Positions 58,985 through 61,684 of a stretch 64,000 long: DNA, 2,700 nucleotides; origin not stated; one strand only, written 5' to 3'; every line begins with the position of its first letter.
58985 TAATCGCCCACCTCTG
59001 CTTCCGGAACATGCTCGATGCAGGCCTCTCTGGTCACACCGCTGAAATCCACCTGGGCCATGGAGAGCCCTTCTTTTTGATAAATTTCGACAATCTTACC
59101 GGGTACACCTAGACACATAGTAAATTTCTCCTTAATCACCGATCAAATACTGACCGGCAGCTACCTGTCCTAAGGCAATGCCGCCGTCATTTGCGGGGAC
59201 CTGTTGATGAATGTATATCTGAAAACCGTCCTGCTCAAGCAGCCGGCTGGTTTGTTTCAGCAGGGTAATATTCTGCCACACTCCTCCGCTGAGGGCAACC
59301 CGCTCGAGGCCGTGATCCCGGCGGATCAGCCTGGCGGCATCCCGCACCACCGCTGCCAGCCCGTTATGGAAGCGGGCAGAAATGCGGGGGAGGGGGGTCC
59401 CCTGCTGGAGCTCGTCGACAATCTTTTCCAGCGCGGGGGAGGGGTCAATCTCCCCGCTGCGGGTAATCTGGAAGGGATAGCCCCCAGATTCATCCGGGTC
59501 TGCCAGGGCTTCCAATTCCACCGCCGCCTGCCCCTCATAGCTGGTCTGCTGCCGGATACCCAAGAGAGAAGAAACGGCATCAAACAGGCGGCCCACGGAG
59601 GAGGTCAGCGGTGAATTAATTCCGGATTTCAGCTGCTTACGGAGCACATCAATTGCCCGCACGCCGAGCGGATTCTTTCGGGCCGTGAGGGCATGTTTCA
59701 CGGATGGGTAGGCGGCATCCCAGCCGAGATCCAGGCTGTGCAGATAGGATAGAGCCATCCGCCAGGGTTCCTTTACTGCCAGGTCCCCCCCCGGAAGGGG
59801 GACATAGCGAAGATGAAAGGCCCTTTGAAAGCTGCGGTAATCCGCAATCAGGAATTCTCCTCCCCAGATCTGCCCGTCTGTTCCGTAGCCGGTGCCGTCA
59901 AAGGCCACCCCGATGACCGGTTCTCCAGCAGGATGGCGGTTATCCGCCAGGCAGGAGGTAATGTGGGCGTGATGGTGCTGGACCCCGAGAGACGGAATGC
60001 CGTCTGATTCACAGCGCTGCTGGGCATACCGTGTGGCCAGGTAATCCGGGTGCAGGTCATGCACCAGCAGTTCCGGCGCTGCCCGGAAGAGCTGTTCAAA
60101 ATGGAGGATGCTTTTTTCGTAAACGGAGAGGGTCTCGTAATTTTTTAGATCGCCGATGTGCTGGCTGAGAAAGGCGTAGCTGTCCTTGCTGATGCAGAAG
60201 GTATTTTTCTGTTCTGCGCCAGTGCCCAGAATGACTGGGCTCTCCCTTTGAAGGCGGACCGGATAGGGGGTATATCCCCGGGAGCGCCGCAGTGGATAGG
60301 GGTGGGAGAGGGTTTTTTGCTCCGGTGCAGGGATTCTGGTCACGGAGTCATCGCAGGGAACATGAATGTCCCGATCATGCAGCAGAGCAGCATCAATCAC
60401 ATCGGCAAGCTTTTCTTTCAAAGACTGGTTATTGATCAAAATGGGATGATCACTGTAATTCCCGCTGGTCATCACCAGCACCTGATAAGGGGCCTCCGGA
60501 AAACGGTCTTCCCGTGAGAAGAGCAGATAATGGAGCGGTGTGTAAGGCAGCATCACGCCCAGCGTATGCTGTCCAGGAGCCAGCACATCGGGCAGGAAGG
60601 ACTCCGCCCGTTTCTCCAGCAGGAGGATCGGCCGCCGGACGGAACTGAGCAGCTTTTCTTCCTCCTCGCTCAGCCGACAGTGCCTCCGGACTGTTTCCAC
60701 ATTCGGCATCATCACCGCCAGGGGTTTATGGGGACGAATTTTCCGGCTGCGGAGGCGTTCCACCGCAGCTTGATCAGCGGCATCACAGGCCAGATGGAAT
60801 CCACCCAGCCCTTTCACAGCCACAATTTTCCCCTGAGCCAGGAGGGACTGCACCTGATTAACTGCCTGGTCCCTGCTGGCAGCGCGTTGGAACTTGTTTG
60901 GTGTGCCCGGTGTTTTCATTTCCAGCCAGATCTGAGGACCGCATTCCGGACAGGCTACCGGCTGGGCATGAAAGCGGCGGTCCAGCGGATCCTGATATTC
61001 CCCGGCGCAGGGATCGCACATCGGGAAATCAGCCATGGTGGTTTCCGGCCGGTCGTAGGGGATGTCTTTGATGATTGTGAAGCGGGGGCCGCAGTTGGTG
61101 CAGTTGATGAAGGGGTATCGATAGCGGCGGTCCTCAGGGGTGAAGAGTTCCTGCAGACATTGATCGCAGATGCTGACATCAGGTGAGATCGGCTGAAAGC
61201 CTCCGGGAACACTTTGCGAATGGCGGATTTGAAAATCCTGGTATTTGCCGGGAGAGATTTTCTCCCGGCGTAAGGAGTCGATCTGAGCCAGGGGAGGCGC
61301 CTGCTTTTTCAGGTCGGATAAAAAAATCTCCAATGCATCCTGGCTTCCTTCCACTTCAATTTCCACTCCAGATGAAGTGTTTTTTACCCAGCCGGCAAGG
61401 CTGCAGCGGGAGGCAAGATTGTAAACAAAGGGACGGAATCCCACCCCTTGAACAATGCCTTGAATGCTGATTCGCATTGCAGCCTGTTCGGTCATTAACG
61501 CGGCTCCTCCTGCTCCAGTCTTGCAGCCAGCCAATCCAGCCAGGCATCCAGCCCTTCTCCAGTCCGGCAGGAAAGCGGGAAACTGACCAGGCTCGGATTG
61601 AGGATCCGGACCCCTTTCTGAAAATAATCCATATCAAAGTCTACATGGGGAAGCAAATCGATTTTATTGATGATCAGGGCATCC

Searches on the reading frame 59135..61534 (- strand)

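Call 44: search_protein_families(library=ncbifam, proteins=[window:59135-61534:-], max_evalue=0.00001)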
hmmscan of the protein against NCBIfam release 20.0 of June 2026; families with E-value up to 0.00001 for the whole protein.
window:59135-61534:- (800 aa): 28 families (the best 25 are shown)
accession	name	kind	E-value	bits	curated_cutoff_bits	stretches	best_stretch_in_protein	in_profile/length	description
TIGR00143.1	hypF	equivalog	4.4e-242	805.4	466.1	1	22-793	1-739/741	carbamoyltransferase HypF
NF011009.0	PRK14435.1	equivalog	4.4e-15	55.6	119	1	19-105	3-89/90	acylphosphatase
NF010995.0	PRK14420.1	equivalog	6.2e-14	52.3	110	1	20-92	4-76/91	acylphosphatase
NF011021.0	PRK14450.1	equivalog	4.3e-13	49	109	1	19-105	3-91/91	acylphosphatase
NF011017.0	PRK14445.1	equivalog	7.2e-13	48.6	97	1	19-104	5-91/92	acylphosphatase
NF011000.0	PRK14426.1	equivalog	2.5e-12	46.7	89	1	18-104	4-92/92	acylphosphatase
TIGR00057.1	TIGR00057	equivalog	5.3e-12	45.4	123.2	1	220-385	6-165/202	L-threonylcarbamoyladenylate synthase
NF011012.0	PRK14440.1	equivalog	1.1e-11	44.8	103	1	20-89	5-74/90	acylphosphatase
NF011022.0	PRK14451.1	equivalog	1.7e-11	44.3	91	1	14-103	1-90/91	acylphosphatase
NF011019.0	PRK14448.1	equivalog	3.2e-10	40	100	1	23-105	7-90/90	acylphosphatase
NF010996.0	PRK14421.1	equivalog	7.8e-10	38.7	98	1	20-96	6-82/99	acylphosphatase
NF011007.0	PRK14433.1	equivalog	8.1e-10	38.8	100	1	23-89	7-73/88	acylphosphatase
NF011013.0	PRK14441.1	equivalog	1.2e-09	38.1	114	1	14-105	1-93/93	acylphosphatase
NF010999.0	PRK14425.1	equivalog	1.5e-09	37.9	106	1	15-102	3-91/94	acylphosphatase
NF011002.0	PRK14428.1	equivalog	3.7e-09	36.5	120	1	21-75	11-66/97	acylphosphatase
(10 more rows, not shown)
